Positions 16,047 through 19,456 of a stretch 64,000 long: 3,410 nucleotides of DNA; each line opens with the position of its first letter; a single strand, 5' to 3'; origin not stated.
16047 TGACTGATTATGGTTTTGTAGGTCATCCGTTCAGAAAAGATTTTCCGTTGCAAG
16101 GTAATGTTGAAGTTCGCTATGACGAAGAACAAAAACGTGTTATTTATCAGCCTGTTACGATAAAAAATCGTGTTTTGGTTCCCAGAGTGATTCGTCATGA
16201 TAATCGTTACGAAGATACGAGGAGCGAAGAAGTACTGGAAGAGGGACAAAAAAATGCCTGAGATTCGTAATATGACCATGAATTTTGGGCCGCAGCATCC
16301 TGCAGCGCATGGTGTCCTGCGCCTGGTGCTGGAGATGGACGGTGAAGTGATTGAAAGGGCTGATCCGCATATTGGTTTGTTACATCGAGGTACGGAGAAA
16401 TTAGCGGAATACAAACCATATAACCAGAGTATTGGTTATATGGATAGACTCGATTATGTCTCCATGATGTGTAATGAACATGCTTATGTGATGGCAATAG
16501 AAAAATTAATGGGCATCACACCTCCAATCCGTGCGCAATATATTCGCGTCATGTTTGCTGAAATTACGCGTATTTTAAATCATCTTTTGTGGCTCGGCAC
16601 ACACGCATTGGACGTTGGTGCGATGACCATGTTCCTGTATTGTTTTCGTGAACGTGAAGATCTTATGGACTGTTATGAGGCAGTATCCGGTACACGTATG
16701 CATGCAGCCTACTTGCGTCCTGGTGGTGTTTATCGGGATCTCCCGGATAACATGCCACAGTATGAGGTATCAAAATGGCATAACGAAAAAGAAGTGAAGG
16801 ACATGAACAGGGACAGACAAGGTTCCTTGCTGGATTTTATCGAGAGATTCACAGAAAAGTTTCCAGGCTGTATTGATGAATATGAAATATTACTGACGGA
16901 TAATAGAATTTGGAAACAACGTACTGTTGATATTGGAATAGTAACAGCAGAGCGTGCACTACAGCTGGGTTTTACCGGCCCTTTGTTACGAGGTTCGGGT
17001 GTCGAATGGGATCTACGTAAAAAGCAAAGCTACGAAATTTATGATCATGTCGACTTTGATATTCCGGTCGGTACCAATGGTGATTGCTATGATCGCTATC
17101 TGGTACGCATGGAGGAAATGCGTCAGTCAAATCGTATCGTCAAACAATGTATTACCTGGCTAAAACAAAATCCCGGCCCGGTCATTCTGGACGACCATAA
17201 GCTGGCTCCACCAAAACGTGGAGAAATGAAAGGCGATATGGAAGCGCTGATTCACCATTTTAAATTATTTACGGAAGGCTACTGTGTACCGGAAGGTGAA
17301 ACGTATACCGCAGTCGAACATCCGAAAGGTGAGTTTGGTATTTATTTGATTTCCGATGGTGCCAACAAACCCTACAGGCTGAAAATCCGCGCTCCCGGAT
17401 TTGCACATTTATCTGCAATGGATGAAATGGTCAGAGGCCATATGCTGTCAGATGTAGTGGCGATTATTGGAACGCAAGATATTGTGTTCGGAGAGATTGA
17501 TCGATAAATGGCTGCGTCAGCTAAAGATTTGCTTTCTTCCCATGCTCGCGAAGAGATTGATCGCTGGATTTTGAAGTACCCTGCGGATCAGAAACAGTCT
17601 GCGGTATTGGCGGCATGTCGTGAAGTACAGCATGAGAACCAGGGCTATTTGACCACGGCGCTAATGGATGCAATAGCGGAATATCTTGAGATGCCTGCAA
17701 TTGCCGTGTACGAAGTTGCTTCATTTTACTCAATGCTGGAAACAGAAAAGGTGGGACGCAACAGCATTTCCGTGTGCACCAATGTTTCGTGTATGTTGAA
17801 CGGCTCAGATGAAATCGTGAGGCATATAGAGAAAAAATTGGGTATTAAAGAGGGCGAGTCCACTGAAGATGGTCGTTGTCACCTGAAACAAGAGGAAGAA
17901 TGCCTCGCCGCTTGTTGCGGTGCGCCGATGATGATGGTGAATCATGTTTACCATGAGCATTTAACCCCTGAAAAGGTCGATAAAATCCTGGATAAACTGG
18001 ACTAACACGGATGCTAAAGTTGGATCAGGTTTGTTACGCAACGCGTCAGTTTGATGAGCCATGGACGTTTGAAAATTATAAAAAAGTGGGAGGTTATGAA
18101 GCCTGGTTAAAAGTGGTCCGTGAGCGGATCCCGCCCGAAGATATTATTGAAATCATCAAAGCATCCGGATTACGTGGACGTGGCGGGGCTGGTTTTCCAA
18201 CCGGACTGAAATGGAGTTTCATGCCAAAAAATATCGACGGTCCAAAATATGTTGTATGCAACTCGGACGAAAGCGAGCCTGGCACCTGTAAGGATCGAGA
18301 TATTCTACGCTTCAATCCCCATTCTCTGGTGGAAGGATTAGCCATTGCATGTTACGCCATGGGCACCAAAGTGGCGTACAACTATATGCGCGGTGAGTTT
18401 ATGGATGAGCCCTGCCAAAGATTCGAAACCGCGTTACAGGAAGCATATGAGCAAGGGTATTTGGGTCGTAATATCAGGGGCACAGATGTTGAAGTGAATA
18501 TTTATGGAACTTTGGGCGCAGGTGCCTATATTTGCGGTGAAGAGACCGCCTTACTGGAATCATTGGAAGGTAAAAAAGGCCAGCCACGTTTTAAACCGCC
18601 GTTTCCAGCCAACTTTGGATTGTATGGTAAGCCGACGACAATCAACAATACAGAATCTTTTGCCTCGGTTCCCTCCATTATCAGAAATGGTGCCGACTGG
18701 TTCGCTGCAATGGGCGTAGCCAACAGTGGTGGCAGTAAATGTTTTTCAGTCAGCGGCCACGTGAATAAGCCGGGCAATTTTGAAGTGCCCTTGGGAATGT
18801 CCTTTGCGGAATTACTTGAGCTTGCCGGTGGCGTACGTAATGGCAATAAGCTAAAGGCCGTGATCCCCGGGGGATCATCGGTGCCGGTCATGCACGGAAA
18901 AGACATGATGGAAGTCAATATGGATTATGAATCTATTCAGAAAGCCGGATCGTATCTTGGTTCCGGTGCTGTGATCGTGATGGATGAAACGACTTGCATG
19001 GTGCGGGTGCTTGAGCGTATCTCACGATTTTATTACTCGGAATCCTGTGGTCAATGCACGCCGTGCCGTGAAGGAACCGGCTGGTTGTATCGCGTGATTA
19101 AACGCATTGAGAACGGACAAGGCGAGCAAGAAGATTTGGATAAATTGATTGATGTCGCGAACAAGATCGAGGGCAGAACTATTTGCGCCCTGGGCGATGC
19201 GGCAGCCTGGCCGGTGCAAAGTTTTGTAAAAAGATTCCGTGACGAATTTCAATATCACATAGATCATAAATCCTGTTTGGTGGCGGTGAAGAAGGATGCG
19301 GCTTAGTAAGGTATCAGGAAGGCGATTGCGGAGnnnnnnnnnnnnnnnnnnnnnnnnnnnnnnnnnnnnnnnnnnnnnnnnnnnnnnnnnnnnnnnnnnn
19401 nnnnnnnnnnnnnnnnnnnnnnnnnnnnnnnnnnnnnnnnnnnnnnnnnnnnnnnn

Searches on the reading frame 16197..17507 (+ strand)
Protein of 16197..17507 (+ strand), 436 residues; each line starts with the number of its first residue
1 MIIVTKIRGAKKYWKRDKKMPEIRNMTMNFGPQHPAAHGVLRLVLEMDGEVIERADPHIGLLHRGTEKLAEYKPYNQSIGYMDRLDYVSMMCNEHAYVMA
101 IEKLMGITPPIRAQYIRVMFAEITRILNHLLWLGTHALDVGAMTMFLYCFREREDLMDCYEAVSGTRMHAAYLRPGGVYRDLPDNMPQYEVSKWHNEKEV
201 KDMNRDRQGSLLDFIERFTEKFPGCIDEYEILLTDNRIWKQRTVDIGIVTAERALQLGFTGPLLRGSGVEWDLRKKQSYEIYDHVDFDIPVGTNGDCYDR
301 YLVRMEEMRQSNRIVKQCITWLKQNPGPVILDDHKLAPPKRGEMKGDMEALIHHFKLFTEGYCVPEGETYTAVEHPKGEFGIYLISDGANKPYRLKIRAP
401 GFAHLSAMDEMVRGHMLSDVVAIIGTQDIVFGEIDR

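Call 54: search_protein_families(library=pfam, proteins=[window:16197-17507:+], max_evalue=0.00001)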
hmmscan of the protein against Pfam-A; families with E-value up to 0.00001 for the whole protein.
window:16197-17507:+ (436 aa): 1 family
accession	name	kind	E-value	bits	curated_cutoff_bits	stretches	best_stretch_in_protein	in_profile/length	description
PF00346.24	Complex1_49kDa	-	3.2e-119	397.4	24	1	139-436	1-271/271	Respiratory-chain NADH dehydrogenase, 49 Kd subunit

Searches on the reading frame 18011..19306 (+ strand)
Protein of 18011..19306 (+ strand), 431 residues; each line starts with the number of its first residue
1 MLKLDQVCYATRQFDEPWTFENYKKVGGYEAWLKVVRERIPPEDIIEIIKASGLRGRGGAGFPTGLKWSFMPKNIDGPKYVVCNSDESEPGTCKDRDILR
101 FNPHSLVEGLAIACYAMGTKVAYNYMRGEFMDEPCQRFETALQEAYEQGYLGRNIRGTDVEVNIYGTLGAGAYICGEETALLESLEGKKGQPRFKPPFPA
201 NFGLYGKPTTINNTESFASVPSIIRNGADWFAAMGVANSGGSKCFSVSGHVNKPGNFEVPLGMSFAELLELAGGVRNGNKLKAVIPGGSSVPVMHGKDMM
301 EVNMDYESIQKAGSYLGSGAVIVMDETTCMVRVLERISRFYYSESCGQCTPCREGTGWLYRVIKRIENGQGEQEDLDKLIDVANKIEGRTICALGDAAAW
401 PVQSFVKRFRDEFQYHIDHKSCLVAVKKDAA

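Call 54: search_protein_families(library=pfam, proteins=[window:18011-19306:+], max_evalue=0.00001)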
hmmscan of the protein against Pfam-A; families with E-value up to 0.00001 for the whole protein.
window:18011-19306:+ (431 aa): 4 families
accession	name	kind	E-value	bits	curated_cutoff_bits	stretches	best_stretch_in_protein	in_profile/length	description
PF01512.22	Complex1_51K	-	1.1e-41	142.6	31.2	1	49-221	1-149/150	Nuo51 FMN-binding domain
PF10589.14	NADH_4Fe-4S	-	4.8e-34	116.5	23.5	1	333-416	2-85/85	NADH-ubiquinone oxidoreductase-F iron-sulfur binding region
PF10531.15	SLBB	-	1.4e-11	44.5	27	1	246-283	3-40/55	SLBB domain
PF22461.2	SLBB_2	-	2.3e-11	44.1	27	1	244-305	2-66/79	SLBB domain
